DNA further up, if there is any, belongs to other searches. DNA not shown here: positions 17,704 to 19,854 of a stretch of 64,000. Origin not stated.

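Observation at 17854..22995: A three-gene insertion splits the conserved ftsY-ylxM-ffh operon: two tandem HerA-like ATPases plus a DUF5684-like membrane protein with a Pro-rich repeat tail.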

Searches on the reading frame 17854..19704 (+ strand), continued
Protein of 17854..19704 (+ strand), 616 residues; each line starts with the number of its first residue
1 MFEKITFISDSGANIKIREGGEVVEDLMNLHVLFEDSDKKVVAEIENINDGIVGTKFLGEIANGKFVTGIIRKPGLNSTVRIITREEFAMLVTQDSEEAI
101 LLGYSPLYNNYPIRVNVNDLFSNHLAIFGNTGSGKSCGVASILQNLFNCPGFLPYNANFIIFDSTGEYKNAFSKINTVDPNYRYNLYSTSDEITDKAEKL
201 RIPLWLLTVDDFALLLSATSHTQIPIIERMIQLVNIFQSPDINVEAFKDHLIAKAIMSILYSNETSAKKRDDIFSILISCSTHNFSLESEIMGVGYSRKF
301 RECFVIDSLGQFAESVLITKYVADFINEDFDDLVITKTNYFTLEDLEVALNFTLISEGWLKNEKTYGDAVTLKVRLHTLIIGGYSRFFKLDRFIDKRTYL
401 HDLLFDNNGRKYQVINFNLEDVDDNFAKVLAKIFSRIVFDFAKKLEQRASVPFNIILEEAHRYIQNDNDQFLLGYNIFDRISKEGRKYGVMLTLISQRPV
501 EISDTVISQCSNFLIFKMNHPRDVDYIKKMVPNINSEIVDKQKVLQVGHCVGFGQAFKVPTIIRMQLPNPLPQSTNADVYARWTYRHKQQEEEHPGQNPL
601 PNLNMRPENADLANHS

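Call 46: find_related_loci(query=A2, collection=metagenome_contigs, flank=6000)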
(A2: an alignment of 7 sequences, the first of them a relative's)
Query A2 (663 aa) in metagenome_contigs; peptide patterns used: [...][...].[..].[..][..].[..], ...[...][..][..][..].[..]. (x = any residue, [..] = any of these).
600 stretches matched a pattern (row limit reached: there are more); 521 encode a relative of the query (tblastn E <= 1e-3); the best 80 are kept; 80 distinct loci.
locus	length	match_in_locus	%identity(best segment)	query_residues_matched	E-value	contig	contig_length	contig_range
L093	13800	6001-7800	79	1-599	0e+0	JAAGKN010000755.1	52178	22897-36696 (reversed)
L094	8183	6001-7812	77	1-604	0e+0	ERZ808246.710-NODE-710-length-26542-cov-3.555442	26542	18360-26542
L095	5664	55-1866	77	1-604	0e+0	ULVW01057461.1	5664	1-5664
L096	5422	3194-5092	73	1-638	0e+0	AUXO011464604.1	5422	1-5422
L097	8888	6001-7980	74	1-639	0e+0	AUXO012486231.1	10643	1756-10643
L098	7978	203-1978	76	1-592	0e+0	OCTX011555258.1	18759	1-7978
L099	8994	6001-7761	77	2-588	0e+0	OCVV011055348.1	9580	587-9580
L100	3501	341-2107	75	1-590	0e+0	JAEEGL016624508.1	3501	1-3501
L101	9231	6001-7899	71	1-634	0e+0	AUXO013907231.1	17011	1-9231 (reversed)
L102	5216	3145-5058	70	1-642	0e+0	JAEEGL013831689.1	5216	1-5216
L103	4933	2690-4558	71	1-631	0e+0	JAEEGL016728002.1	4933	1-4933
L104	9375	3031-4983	68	1-660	0e+0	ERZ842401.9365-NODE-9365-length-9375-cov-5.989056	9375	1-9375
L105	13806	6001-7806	73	1-604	0e+0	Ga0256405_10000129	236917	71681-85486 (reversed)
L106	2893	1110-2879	76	1-591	0e+0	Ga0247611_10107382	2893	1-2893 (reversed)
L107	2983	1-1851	71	9-629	0e+0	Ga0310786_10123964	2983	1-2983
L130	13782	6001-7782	59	1-590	0e+0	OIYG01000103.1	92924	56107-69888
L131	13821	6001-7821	59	1-605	0e+0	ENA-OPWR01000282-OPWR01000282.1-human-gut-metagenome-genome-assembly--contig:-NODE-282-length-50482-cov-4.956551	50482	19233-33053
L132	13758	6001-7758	59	1-588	0e+0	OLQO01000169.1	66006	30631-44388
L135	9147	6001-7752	57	2-588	0e+0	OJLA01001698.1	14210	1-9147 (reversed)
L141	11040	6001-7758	56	1-588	0e+0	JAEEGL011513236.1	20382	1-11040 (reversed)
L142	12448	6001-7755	57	2-588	0e+0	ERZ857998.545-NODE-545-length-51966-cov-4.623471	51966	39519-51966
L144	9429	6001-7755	55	1-588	0e+0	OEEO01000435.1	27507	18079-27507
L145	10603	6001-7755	54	1-588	0e+0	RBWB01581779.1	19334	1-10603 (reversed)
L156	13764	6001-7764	51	1-590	0e+0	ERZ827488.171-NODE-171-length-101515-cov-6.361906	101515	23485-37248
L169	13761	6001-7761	48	1-588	0e+0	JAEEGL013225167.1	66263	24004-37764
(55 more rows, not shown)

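Call 50: search_protein_families(library=pfam, proteins=[L068:10098-11462:+, L068:11584-12708:+, L068:13456-14592:+, L063:11844-12533:+, L063:13513-14715:-, L064:12043-12984:+, L169:4943-5923:+, L106:209-1006:+], max_evalue=0.00001)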
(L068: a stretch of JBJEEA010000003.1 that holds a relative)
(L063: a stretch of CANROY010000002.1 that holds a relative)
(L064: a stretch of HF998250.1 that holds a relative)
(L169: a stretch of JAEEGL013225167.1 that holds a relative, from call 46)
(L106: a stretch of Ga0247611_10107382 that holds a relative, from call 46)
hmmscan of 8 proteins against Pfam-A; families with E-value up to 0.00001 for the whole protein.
L068:10098-11462:+ (454 aa): 5 families
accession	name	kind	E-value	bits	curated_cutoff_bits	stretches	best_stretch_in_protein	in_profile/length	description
PF00308.24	Bac_DnaA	-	5.1e-66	222.3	23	1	112-277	1-161/162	Bacterial DnaA ATPAse domain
PF08299.17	Bac_DnaA_C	-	9.7e-30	102.9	31.5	1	366-433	2-69/69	Bacterial dnaA protein helix-turn-helix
PF11638.13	DnaA_N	-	3.8e-11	43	24.6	1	6-66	3-64/65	DnaA N-terminal domain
PF01695.23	IstB_IS21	-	5.3e-09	36.4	24.1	1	148-259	95-198/238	IstB-like ATP binding protein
PF00004.35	AAA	-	1.4e-07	32.5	21.2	1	149-260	2-114/131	ATPase family associated with various cellular activities (AAA)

L068:11584-12708:+ (374 aa): 3 families
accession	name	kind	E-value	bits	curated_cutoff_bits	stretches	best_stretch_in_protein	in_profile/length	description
PF00712.24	DNA_pol3_beta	-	3e-40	137.5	24.4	2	4-126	1-120/120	DNA polymerase III beta subunit, N-terminal domain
PF02767.21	DNA_pol3_beta_2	-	1.3e-38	132.2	27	1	136-249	2-115/116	DNA polymerase III beta subunit, central domain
PF02768.20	DNA_pol3_beta_3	-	8.4e-25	87.4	27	1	253-371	2-120/121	DNA polymerase III beta subunit, C-terminal domain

L068:13456-14592:+ (378 aa): 3 families
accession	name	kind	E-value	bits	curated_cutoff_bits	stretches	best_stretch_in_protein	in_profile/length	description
PF02463.25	SMC_N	-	4.5e-19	69.2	40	1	3-361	2-217/220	RecF/RecN/SMC N terminal domain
PF13304.12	AAA_21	-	4.1e-07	30.8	27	0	25-79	1-54/304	AAA domain, putative AbiEii toxin, Type IV TA system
PF13175.12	AAA_15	-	8e-07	29.4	32.1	1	1-355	1-277/374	AAA ATPase domain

L063:11844-12533:+ (229 aa): 1 family
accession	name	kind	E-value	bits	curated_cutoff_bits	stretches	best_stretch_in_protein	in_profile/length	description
PF00899.27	ThiF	-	2.5e-38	132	28.1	1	8-150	4-147/238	ThiF family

L063:13513-14715:- (400 aa): 5 families
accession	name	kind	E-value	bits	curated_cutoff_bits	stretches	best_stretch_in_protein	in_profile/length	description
PF12002.13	MgsA_C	-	1.5e-54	184.8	27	1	242-395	1-165/167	MgsA AAA+ ATPase C terminal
PF16193.11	AAA_assoc_2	-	8.5e-23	80.8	34.3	1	166-241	3-81/81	AAA C-terminal domain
PF05496.18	RuvB_N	-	1.8e-15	57.5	27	1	8-125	1-120/159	Holliday junction DNA helicase RuvB P-loop domain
PF00004.35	AAA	-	7.8e-14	52.7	21.2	1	42-144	2-126/131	ATPase family associated with various cellular activities (AAA)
PF21960.2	RCF1-5-like_lid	-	1.3e-06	28.7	27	1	161-194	6-39/43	RCF1/5-like, AAA+ ATPase lid domain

L064:12043-12984:+ (313 aa): 2 families
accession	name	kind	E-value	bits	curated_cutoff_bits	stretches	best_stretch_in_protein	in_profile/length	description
PF00589.27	Phage_integrase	-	1.4e-51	175.1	27.1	1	125-295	1-169/172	Phage integrase family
PF02899.23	Phage_int_SAM_1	-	8.2e-07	29.7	22.3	1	29-103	1-82/83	Phage integrase, N-terminal SAM-like domain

L169:4943-5923:+ (326 aa): 2 families
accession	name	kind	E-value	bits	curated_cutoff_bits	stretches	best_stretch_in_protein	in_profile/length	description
PF01926.29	MMR_HSR1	-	8.2e-15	55.3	21.9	1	149-224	1-73/113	50S ribosome-binding GTPase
PF03193.22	RsgA_GTPase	-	1e-07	32.4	30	1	85-206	51-168/174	RsgA GTPase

L106:209-1006:+ (265 aa): 2 families
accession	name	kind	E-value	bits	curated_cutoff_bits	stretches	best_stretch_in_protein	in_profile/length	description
PF13672.11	PP2C_2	-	7.9e-12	45.6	24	1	16-205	11-183/209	Protein phosphatase 2C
PF00481.26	PP2C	-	4.7e-10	40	20.3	1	27-138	29-139/255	Protein phosphatase 2C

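Call 57: find_related_loci(query=A1, collection=viral_contigs, flank=5000)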
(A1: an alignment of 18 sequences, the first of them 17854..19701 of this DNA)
Query A1 (616 aa) in viral_contigs; peptide patterns used: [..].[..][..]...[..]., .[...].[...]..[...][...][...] (x = any residue, [..] = any of these).
266 stretches matched a pattern; 156 encode a relative of the query (tblastn E <= 1e-3); the best 80 are kept; 80 distinct loci.
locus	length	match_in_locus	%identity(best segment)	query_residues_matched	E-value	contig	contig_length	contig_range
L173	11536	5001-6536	31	102-583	7e-79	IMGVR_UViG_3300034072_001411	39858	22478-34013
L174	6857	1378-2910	32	102-591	1e-77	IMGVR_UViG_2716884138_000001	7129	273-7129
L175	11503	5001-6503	30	100-583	4e-77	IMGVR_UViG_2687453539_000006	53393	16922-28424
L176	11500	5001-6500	26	40-563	2e-41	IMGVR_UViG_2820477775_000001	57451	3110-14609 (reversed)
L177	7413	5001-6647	25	57-602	2e-35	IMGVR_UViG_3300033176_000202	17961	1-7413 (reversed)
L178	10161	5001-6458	29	100-583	9e-65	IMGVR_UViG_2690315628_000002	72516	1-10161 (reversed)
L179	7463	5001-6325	40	118-589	1e-33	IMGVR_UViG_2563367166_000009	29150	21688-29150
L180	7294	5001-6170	25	121-583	3e-31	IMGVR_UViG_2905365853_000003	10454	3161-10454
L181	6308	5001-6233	24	85-583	3e-30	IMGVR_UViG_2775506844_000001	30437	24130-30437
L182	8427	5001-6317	31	49-584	1e-28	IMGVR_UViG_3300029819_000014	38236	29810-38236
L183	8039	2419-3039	31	391-584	1e-28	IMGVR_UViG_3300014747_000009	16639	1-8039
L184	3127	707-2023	31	49-584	9e-29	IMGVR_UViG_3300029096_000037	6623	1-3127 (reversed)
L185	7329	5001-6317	31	49-584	1e-28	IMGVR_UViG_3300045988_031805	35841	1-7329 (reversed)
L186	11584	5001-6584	33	59-584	2e-28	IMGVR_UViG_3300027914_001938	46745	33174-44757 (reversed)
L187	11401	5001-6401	33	82-583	3e-28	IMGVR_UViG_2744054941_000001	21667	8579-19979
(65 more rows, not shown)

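Call 64: search_protein_families(library=pfam, proteins=[L145:3715-5988:+, L142:4621-5895:+, L135:2631-3341:+, L095:2223-5048:-, L131:1850-3724:+, L132:9277-9927:+, L094:557-1405:+, L156:9044-9814:+], max_evalue=0.00001)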
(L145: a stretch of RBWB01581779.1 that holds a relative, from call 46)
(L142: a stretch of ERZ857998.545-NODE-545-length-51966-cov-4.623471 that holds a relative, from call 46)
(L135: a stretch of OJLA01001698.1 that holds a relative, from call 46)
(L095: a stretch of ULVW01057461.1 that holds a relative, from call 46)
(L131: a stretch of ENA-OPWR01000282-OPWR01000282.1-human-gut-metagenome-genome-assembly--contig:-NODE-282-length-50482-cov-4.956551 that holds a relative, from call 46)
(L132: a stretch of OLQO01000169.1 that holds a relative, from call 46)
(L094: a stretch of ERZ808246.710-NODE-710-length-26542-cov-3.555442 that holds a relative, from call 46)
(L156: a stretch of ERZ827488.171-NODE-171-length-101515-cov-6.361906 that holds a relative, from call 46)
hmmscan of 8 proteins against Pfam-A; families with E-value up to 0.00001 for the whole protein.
L145:3715-5988:+ (757 aa): 3 families
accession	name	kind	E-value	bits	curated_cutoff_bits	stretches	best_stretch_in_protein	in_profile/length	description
PF01580.24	FtsK_SpoIIIE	-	2.3e-60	204.2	24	1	394-579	2-220/221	FtsK/SpoIIIE family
PF17854.6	FtsK_alpha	-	3e-26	92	22.9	1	287-386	1-101/101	FtsK alpha domain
PF09397.16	FtsK_gamma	-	6.2e-25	87.1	30.6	1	691-751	2-62/63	Ftsk gamma domain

L142:4621-5895:+ (424 aa): 2 families
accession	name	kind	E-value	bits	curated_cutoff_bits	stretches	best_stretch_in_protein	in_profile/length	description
PF05193.26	Peptidase_M16_C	-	2.2e-16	60.7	23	1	180-358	1-180/181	Peptidase M16 inactive domain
PF00675.25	Peptidase_M16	-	1.5e-15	57.8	22.3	1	61-171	31-145/149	Insulinase (Peptidase family M16)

L135:2631-3341:+ (236 aa): 1 family
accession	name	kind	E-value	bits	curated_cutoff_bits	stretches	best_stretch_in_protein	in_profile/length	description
PF01048.26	PNP_UDP_1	-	2e-34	119.5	25.1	1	16-229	2-220/233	Phosphorylase superfamily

L095:2223-5048:- (941 aa): 1 family
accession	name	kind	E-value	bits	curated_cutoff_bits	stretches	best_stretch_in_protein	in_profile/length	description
PF01580.24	FtsK_SpoIIIE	-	2e-47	161.9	24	2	100-293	15-220/221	FtsK/SpoIIIE family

L131:1850-3724:+ (624 aa): 3 families
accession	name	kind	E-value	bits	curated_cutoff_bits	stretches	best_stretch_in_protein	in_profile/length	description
PF00183.23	HSP90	-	2.5e-107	360.5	24.4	1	210-623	64-487/518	Hsp90 protein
PF13589.12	HATPase_c_3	-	2.8e-11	44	25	1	27-140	6-94/137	Histidine kinase-, DNA gyrase B-, and HSP90-like ATPase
PF02518.31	HATPase_c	-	6.5e-08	33.4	26.4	1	25-173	3-109/111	Histidine kinase-, DNA gyrase B-, and HSP90-like ATPase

L132:9277-9927:+ (216 aa): 1 family
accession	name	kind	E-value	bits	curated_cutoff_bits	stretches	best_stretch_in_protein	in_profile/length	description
PF04607.23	RelA_SpoT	-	4.2e-32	111.2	27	1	54-174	1-111/113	Region found in RelA / SpoT proteins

L094:557-1405:+ (282 aa): 1 family
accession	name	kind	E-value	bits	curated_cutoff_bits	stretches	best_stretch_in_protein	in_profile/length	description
PF00849.27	PseudoU_synth_2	-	3.5e-34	118.7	26.8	1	77-227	1-151/152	RNA pseudouridylate synthase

L156:9044-9814:+ (256 aa): 4 families
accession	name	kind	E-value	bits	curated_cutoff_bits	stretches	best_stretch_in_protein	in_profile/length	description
PF08282.18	Hydrolase_3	-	2.4e-48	165.5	20.9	1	8-248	1-255/255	haloacid dehalogenase-like hydrolase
PF05116.19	S6PP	-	5.5e-12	46.2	20.3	1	7-230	4-215/247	Sucrose-6F-phosphate phosphohydrolase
PF00702.32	Hydrolase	-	5.9e-07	30.5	26.4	0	8-42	4-27/191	haloacid dehalogenase-like hydrolase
PF12710.13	HAD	-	6.1e-06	27.2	27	0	192-213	168-189/189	haloacid dehalogenase-like hydrolase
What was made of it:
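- On FtsK/SpoIIIE: A genuine FtsK with all three domains is a separate gene in relatives (call 64).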

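Call 65: predict_structure(alignment_id=A3)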
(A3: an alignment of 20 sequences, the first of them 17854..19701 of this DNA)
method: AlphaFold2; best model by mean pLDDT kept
length: 616 residues; sequences in the alignment: 20
mean_pLDDT: 81.9   pTM: 0.79
mean pLDDT of the five models: 81.9, 80.0, 79.6, 79.0, 74.6
residues with pLDDT >= 90: 204; 70-90: 323; 50-70: 45; < 50: 44
segments of 3 or more residues with pLDDT < 50: 468-470, 576-616
pLDDT, mean of each block of 10 residues (from residue 1): 88 85 65 89 87 90 86 88 90 87 89 90 91 86 83 70 86 80 81 60 88 89 90 92 93 92 90 90 90 86 89 90 92 81 93 78 81 92 83 81 83 88 86 92 86 91 67 70 91 93 89 89 83 71 82 89 87 56 39 32 30 31
secondary structure, 60 per line:
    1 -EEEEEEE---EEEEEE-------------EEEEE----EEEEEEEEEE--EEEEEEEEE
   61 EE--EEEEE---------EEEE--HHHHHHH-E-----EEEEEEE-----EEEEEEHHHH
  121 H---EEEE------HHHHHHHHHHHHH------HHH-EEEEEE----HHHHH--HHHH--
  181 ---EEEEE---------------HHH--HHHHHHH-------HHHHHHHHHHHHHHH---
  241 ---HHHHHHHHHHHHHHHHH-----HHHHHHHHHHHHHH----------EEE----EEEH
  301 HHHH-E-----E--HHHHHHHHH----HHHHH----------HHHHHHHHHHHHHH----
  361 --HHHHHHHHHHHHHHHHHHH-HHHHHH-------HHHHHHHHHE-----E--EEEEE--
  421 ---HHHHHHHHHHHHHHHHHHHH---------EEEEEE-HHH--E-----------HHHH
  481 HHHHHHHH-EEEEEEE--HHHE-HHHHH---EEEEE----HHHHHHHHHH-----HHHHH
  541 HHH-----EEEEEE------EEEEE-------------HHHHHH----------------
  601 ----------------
elements in order: E2-8 E12-17 E31-35 E40-49 E52-62 E65-69 E79-82 H85-91 E99-105 E111-116 H117-121 E125-128 H135-147 E158-163 H168-172 H175-178 E184-188 H209-215 H223-237 H244-260 H266-279 E290-292 E297-299 H300-304 H315-323 H328-332 H343-356 H363-381 H383-388 H396-404 E414-418 H424-443 E453-458 H477-488 E490-496 H504-508 E512-516 H521-530 H536-543 E549-554 E561-565 H579-584
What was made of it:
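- On HerA family (FtsK-HerA superfamily; Pfam PF01935): AF2 model: beta-strands over residues 2-116, helical insertion ~209-404, pLDDT 81.9 (call 65).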
